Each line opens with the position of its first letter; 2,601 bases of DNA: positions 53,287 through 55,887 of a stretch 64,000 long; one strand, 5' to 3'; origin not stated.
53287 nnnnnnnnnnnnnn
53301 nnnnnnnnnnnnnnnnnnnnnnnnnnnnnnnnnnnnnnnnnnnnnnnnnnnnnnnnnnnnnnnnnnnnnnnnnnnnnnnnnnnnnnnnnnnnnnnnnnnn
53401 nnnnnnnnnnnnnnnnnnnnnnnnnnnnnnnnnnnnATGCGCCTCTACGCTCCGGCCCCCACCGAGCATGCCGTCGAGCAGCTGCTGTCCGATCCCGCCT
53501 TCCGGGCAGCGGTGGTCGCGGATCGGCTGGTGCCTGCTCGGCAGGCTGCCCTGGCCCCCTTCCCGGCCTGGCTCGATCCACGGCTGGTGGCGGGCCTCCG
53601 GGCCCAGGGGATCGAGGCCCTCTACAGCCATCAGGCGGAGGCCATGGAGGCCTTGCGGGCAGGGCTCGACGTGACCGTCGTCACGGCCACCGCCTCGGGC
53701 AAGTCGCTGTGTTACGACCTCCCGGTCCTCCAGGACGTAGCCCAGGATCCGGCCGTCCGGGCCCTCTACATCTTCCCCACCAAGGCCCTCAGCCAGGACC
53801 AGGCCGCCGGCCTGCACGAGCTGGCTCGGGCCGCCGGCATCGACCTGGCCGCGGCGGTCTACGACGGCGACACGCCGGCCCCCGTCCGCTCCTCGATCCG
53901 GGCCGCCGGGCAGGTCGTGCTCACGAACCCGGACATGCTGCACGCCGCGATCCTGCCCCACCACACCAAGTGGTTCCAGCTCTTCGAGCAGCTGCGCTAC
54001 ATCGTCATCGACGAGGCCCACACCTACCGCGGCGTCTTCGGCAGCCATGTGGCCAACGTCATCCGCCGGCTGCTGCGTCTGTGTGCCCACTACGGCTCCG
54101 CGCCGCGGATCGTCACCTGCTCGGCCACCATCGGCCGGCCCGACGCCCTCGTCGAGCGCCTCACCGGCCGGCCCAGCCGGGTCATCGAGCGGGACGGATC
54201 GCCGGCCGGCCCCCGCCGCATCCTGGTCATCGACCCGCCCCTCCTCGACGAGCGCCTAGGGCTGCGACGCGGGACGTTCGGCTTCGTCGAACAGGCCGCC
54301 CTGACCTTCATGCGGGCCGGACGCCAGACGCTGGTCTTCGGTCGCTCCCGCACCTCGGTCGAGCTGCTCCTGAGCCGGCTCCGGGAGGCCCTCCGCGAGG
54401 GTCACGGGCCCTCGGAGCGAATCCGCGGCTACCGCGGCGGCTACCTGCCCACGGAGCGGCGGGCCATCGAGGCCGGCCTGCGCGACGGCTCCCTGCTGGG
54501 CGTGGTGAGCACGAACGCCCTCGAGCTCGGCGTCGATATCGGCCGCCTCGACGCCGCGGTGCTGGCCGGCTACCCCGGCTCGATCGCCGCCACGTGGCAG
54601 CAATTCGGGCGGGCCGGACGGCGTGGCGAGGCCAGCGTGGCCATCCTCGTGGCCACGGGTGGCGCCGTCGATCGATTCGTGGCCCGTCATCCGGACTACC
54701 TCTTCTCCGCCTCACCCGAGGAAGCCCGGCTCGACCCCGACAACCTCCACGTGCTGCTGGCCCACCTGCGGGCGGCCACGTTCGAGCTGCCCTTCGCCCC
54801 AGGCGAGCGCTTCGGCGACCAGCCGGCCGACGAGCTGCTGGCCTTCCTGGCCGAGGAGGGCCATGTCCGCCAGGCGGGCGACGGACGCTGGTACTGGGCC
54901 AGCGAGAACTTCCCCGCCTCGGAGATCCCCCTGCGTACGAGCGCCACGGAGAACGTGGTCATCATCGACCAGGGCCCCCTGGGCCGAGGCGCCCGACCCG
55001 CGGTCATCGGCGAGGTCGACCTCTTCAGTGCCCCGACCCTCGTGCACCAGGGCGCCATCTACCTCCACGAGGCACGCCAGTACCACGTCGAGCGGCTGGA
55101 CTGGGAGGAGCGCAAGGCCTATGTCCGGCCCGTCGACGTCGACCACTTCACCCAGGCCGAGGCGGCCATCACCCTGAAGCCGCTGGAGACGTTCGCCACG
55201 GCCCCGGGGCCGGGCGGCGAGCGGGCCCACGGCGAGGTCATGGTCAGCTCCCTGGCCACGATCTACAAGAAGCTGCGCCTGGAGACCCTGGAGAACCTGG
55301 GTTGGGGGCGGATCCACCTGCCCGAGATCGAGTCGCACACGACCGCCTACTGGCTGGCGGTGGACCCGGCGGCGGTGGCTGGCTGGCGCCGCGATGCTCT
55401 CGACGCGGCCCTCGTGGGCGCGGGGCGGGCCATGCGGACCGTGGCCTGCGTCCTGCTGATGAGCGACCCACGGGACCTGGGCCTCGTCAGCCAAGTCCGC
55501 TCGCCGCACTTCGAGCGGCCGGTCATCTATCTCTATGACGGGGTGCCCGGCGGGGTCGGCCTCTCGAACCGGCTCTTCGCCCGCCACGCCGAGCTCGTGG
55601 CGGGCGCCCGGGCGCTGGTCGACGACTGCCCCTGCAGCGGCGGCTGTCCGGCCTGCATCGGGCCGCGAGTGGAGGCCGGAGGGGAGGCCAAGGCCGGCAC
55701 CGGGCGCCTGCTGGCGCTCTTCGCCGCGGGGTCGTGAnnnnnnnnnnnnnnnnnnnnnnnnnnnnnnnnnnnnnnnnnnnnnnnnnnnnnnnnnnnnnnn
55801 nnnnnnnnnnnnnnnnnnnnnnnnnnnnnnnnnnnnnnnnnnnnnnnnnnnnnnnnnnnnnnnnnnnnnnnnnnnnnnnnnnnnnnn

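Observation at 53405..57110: MrfA/MrfB-like helicase-exonuclease pair preceded by a perfect GAAC-N4-GTTC SOS-type box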

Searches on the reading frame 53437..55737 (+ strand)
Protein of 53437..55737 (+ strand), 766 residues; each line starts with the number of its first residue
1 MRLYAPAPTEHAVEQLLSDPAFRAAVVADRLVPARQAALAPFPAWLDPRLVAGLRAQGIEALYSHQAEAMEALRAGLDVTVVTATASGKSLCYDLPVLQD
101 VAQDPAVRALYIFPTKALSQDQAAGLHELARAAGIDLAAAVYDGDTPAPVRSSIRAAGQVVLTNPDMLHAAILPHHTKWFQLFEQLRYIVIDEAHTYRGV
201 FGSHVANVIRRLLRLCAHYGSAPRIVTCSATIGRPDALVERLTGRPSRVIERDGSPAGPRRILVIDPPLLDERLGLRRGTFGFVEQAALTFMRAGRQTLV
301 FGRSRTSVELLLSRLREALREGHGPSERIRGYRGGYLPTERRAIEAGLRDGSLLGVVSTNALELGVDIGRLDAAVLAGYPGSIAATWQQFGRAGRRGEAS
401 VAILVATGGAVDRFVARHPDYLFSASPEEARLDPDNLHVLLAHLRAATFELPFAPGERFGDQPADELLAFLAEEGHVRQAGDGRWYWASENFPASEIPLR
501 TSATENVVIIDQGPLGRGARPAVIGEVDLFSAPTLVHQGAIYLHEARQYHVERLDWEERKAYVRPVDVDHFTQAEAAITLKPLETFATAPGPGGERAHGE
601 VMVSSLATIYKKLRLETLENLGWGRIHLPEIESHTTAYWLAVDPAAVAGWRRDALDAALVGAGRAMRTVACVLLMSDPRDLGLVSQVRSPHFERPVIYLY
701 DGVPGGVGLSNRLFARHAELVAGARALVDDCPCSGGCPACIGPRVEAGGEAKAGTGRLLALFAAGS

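Call 6: search_protein_families(library=pfam, proteins=[window:53437-55737:+], max_evalue=0.01)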
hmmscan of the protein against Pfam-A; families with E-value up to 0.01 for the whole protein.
window:53437-55737:+ (766 aa): 5 families
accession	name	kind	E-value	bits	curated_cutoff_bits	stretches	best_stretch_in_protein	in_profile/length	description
PF00270.35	DEAD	-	2.9e-30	105.7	26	1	64-233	2-161/167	DEAD/DEAH box helicase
PF09369.15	MZB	-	1.2e-17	64.8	24.2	1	664-741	3-80/80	MrfA Zn-binding domain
PF00271.37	Helicase_C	-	2.4e-11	44.3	23.5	1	292-397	12-110/110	Helicase conserved C-terminal domain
PF22982.3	WHD_HRQ1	-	9.9e-06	27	27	1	432-501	1-69/70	ATP-dependent helicase HRQ1, winged helix domain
PF04851.21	ResIII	-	4.8e-05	23.8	22.5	1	62-206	4-144/164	Type III restriction enzyme, res subunit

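Call 7: search_protein_families(library=ncbifam, proteins=[window:53437-55737:+], max_evalue=0.01)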
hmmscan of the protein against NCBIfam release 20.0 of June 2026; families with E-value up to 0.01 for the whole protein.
window:53437-55737:+ (766 aa): 21 families
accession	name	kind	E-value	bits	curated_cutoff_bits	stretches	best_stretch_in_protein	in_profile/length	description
TIGR03817.1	DECH_helic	hypoth_equivalog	8.4e-190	632.7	874.1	1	32-742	7-715/742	helicase/secretion neighborhood putative DEAH-box helicase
TIGR04121.1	DEXH_lig_assoc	equivalog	5.9e-38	130.1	850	1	62-408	14-359/804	ligase-associated DNA damage response DEXH box helicase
NF010338.0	PRK13767.1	equivalog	1.6e-26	92.8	849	1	63-398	35-387/877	ATP-dependent helicase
NF041063.1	DpdF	equivalog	8.5e-18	64.3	550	2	78-233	160-323/813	protein DpdF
NF001308.0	PRK00254.1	equivalog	1.8e-13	49.6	1216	1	47-309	9-252/720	ATP-dependent DNA helicase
NF007284.0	PRK09751.1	equivalog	3.7e-13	47.7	1496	2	335-396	358-419/1538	ATP-dependent helicase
TIGR01389.1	recQ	equivalog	1.1e-12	47.2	640.2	2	58-230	10-172/591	DNA helicase RecQ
NF002654.0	PRK02362.1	equivalog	1.1e-12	47.1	887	1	50-243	12-192/739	ATP-dependent DNA helicase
NF053711.1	RNA_heli_RhlE1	exception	2.3e-11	43.1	750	1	54-195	16-158/434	RNA helicase RhlE1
NF008744.0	PRK11776.1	equivalog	1.3e-10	40.4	524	1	46-197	11-159/460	ATP-dependent RNA helicase DbpA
TIGR00614.1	recQ_fam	subfamily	1.8e-10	40.2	219.8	1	61-196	11-138/470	RecQ family ATP-dependent DNA helicase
NF053631.1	RNA_helic_CshA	equivalog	2.2e-10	40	646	1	46-195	6-151/434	degradosome RNA helicase CshA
NF041067.1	DpdJ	equivalog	1.8e-08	32.6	800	1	186-250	362-423/1482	protein DpdJ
NF002251.0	PRK01172.1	equivalog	2.2e-08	32.8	891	1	62-238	23-185/674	ATP-dependent DNA helicase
NF008279.0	PRK11057.1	equivalog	5.7e-08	31.6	1015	1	61-133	25-92/608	ATP-dependent DNA helicase RecQ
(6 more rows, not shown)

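Call 9: find_homologous_proteins(query=window:53437-55734:+, max_evalue=1e-20)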
Query window:53437-55734:+ (766 aa): 7999 proteins with E <= 1e-20 among 8000 candidates; the best 120 are listed.
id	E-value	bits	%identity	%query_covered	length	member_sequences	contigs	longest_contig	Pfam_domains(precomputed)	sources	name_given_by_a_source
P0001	0.0e+0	1627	95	100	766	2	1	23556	PF00270.36,PF09369.16,PF00271.38,PF22982.4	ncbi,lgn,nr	ncbi:MAG: DEAD/DEAH box helicase [Chloroflexota bacterium]|nr:MAG: DEAD/DEAH box helicase [Chlorofle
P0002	0.0e+0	1451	84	100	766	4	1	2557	PF00270.36,PF09369.16,PF00271.38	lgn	-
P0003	0.0e+0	1377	80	99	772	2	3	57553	PF00270.36,PF09369.16,PF00271.38,PF22982.4,PF04851.22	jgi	jgi:DEAD/DEAH box helicase domain-containing protein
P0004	0.0e+0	1342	79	98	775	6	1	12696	PF00270.36,PF09369.16,PF00271.38,PF22982.4,PF04851.22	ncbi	ncbi:MAG: DEAD/DEAH box helicase [Candidatus Limnocylindrales bacterium]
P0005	0.0e+0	1336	78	98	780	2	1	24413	PF00270.36,PF09369.16,PF00271.38,PF22982.4,PF04851.22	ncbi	-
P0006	0.0e+0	1333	77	99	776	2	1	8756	PF00270.36,PF09369.16,PF00271.38,PF22982.4,PF04851.22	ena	-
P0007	0.0e+0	1329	77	100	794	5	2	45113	PF00270.36,PF09369.16,PF00271.38,PF22982.4,PF04851.22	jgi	jgi:DEAD/DEAH box helicase domain-containing protein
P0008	0.0e+0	1324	77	98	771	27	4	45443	PF00270.36,PF09369.16,PF00271.38,PF22982.4,PF04851.22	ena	-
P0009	0.0e+0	1313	76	98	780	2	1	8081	PF00270.36,PF09369.16,PF00271.38,PF22982.4,PF04851.22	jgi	jgi:DEAD/DEAH box helicase domain-containing protein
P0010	0.0e+0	1312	77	100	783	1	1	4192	PF00270.36,PF09369.16,PF00271.38,PF22982.4,PF04851.22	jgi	jgi:DEAD/DEAH box helicase domain-containing protein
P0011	0.0e+0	1308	76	98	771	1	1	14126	PF00270.36,PF09369.16,PF00271.38,PF22982.4,PF04851.22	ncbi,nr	ncbi:MAG TPA: DEAD/DEAH box helicase [Candidatus Limnocylindrales bacterium]|nr:DEAD/DEAH box helica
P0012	0.0e+0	1308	77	98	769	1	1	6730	PF00270.36,PF09369.16,PF00271.38,PF22982.4,PF04851.22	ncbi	ncbi:MAG: DEAD/DEAH box helicase [Candidatus Limnocylindrales bacterium]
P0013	0.0e+0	1304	76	98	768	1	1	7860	PF00270.36,PF09369.16,PF00271.38,PF22982.4,PF04851.22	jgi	-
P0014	0.0e+0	1301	76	98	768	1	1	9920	PF00270.36,PF09369.16,PF00271.38,PF22982.4,PF04851.22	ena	-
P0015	0.0e+0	1298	77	100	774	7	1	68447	PF00270.36,PF09369.16,PF00271.38,PF22982.4,PF04851.22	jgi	jgi:DEAD/DEAH box helicase domain-containing protein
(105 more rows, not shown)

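Call 13: find_related_loci(query=window:53437-55734:+, collection=genome_contigs, flank=10000)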
Query window:53437-55734:+ (766 aa) in genome_contigs; peptide patterns used: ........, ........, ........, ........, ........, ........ (x = any residue, [..] = any of these).
599 stretches matched a pattern (row limit reached: there are more); 564 encode a relative of the query (tblastn E <= 1e-3); the best 80 are kept; 80 distinct loci.
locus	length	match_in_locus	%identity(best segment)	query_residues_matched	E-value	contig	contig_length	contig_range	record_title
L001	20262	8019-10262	77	1-752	0e+0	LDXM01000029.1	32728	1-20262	MAG: Chloroflexi bacterium CSP1-4 XU10_C0029, whole genome shotgun sequence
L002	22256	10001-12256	76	1-752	0e+0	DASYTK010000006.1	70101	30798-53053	MAG TPA_asm: Candidatus Limnocylindrales bacterium isolate SMAG_U4565 k141_789951, whole genome shotgun sequence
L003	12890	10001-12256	76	1-752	0e+0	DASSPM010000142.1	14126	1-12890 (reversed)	MAG TPA_asm: Candidatus Limnocylindrales bacterium isolate SMAG_U1278 k141_899179, whole genome shotgun sequence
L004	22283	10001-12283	75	1-765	0e+0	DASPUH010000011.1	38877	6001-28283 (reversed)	MAG TPA_asm: Candidatus Sulfotelmatobacter sp. isolate SMAG_U12298 k141_1102977, whole genome shotgun sequence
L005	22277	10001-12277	75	1-763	0e+0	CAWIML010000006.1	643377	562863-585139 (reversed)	MAG: uncultured Chloroflexia bacterium isolate MFD05176.bin.2.263 genome assembly, contig: contig_20479, whole genome sh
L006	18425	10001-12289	74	1-763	0e+0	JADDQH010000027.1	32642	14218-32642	MAG: Chloroflexota bacterium isolate YB3_1 AB19_YB3_88_length_32645_cov_35, whole genome shotgun sequence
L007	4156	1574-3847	74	1-762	0e+0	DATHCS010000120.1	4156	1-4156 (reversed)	MAG TPA_asm: Candidatus Dormiibacterota bacterium isolate SMAG_U12373 k141_574557, whole genome shotgun sequence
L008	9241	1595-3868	76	1-762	0e+0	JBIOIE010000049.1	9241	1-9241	MAG: Candidatus Limnocylindrales bacterium isolate GcL4-5 k141_475592_length_9241_cov_16.6353, whole genome shotgun sequ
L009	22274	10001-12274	74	1-762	0e+0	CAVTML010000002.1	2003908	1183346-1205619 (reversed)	MAG: uncultured Chloroflexia bacterium isolate MFD06435.bin.2.140 genome assembly, contig: contig_19171, whole genome sh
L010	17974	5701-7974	74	1-762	0e+0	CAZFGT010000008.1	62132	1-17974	MAG TPA_asm: uncultured Anaerolineaceae bacterium isolate binchicken_co54_373 genome assembly, contig: NODE_783_length_6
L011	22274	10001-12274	74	1-762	0e+0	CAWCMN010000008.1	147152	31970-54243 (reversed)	MAG: uncultured Chloroflexia bacterium isolate MFD05502.bin.1.37 genome assembly, contig: contig_69864, whole genome sho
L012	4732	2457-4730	73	1-762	0e+0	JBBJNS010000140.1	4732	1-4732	MAG: Candidatus Limnocylindrales bacterium isolate RDP_SRG_33 NODE_13791_length_4732_cov_7.503528, whole genome shotgun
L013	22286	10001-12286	72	1-766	0e+0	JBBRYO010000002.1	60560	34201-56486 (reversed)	MAG: Candidatus Limnocylindrales bacterium isolate La5_metabat2.116 La5_metabat2.116_K_439944_L_60560_cov_52.0227, whole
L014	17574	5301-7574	73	1-762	0e+0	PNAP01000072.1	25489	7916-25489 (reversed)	MAG: Chloroflexi bacterium isolate palsa_1032 73.20110800_P1D.67_contig_18917, whole genome shotgun sequence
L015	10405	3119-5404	72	1-766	0e+0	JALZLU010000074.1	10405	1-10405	MAG: Chloroflexota bacterium isolate MSU bin41 SD1457-59_k127_233646, whole genome shotgun sequence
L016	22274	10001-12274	73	1-762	0e+0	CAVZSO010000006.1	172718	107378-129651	MAG: uncultured Chloroflexia bacterium isolate MFD00392.bin.2.404 genome assembly, contig: contig_35566, whole genome sh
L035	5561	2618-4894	68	1-763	0e+0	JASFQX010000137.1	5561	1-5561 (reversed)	MAG: Chloroflexota bacterium isolate D0819U12remetaG_Bin_354 D0819U12remetaG_FD_scaffold_1114_c1, whole genome shotgun s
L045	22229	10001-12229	69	1-747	0e+0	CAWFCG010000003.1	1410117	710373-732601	MAG: uncultured Chloroflexia bacterium isolate MFD04716.bin.1.249 genome assembly, contig: contig_9436, whole genome sho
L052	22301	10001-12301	68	1-766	0e+0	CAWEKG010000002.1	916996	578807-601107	MAG: uncultured Chloroflexia bacterium isolate MFD05942.bin.3.126 genome assembly, contig: contig_19167, whole genome sh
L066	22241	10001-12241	69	1-746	0e+0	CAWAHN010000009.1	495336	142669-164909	MAG: uncultured Chloroflexia bacterium isolate MFD02134.bin.2.85 genome assembly, contig: contig_31737, whole genome sho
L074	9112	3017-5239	69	1-746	0e+0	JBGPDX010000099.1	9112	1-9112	MAG: Candidatus Limnocylindria bacterium isolate OBJ_0618_050_14 k141_2094015_length_9112_cov_17.0414, whole genome shot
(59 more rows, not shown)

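Call 62: search_solved_structures(query=window:53437-55734:+, max_evalue=1e-10, show_alignments=1)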
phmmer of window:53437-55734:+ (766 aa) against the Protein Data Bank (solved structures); distinct sequences matched with E-value up to 1e-10: 6.
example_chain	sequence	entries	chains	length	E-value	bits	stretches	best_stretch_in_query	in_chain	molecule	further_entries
6znp_A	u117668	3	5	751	1e-238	797.5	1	12-752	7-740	Uncharacterized ATP-dependent helicase YprA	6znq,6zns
5v9x_A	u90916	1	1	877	1.1e-20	76.6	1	65-324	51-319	ATP-dependent DNA helicase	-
7lhl_A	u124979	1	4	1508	1.5e-20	76.2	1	65-324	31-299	ATP-dependent DNA helicase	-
9tu7_Y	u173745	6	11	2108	1.1e-15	60.1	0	63-235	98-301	DEAD/DEAH box helicase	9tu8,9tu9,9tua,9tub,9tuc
5lst_A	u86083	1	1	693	6.9e-13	50.8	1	52-402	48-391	ATP-dependent DNA helicase Q4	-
2zj2_A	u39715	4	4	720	2.2e-11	45.8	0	46-270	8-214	Putative ski2-type helicase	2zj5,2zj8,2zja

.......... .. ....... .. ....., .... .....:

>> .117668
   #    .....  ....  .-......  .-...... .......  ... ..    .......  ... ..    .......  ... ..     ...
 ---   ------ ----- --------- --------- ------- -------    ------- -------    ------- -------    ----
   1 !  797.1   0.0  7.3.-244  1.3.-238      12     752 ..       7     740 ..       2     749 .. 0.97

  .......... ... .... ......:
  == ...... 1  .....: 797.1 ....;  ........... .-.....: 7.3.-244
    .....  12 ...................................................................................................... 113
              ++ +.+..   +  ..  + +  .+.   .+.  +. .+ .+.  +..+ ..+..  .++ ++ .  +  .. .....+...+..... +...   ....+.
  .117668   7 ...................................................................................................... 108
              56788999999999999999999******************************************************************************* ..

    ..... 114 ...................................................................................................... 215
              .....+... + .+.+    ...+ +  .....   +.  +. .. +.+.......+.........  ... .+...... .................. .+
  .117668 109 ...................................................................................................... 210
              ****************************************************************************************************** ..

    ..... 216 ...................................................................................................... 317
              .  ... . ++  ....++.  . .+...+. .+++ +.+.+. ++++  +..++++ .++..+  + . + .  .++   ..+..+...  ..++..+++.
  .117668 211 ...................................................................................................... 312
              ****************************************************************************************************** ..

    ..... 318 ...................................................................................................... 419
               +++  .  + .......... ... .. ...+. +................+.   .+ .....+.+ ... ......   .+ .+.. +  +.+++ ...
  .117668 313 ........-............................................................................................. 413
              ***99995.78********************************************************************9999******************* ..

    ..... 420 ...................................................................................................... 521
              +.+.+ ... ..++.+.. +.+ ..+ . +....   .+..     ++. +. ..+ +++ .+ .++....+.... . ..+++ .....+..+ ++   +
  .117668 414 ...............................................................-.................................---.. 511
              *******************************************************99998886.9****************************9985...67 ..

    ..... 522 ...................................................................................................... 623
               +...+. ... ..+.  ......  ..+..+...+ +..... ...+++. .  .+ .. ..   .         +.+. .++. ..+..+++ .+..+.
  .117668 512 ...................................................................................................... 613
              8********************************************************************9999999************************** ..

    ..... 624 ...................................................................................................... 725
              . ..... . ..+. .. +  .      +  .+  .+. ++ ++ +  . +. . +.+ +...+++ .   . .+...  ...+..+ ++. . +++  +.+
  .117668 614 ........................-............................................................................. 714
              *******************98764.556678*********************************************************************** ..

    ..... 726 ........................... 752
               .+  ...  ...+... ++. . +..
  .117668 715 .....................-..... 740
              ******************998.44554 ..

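Call 69: search_protein_families(library=pfam, proteins=[L001:7389-7886:-, L005:9345-9872:-, L016:9351-9875:-, L052:9342-9860:-, L045:9499-9891:-, L035:2128-2520:-, L066:9347-9871:-, L074:2379-2885:-, L013:9342-9833:-], max_evalue=0.1)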
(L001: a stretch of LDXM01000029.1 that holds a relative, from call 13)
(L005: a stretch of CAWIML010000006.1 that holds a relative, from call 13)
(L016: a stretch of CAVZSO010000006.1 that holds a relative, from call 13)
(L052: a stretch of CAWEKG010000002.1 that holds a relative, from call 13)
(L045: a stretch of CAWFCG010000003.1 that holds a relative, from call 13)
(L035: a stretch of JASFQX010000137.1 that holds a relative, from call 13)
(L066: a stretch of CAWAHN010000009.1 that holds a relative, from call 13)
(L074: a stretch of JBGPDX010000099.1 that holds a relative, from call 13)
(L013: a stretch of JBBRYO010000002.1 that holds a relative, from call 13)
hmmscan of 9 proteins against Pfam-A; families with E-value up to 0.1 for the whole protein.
L001:7389-7886:- (165 aa): 1 family
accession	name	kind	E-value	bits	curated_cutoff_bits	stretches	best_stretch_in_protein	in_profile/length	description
PF04977.20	DivIC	-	0.0013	19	28.9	1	58-127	4-75/80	Septum formation initiator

L005:9345-9872:- (175 aa): 1 family
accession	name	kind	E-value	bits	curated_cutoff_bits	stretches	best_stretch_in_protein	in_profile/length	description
PF25589.1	DUF7935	-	0.0068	16.3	27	1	60-109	7-57/171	Family of unknown function (DUF7935)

L016:9351-9875:- (174 aa): 0 families

L052:9342-9860:- (172 aa): 1 family
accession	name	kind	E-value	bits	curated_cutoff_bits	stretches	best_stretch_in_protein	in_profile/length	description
PF04977.20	DivIC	-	0.00016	21.9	28.9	1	67-130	11-76/80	Septum formation initiator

L045:9499-9891:- (130 aa): 1 family
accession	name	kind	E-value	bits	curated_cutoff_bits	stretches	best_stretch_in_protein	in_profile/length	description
PF04977.20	DivIC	-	0.001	19.3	28.9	1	24-90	4-73/80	Septum formation initiator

L035:2128-2520:- (130 aa): 3 families
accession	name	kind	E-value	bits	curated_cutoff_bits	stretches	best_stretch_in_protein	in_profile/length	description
PF04977.20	DivIC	-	0.00019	21.6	28.9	1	22-96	3-79/80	Septum formation initiator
PF07219.19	HemY_N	-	0.0073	16.8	31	1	14-66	16-70/107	HemY protein N-terminus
PF09534.15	Trp_oprn_chp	-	0.025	14.9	29.6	1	14-79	121-172/180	Tryptophan-associated transmembrane protein (Trp_oprn_chp)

L066:9347-9871:- (174 aa): 1 family
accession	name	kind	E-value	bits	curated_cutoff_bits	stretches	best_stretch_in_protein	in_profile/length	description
PF04977.20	DivIC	-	0.00039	20.6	28.9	1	68-130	10-74/80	Septum formation initiator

L074:2379-2885:- (168 aa): 1 family
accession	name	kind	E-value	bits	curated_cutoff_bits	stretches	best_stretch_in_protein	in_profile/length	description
PF04977.20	DivIC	-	1.6e-05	25.1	28.9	1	58-127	6-77/80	Septum formation initiator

L013:9342-9833:- (163 aa): 1 family
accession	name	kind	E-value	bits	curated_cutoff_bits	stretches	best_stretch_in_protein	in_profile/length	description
PF04977.20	DivIC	-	0.007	16.6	28.9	1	55-125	3-75/80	Septum formation initiator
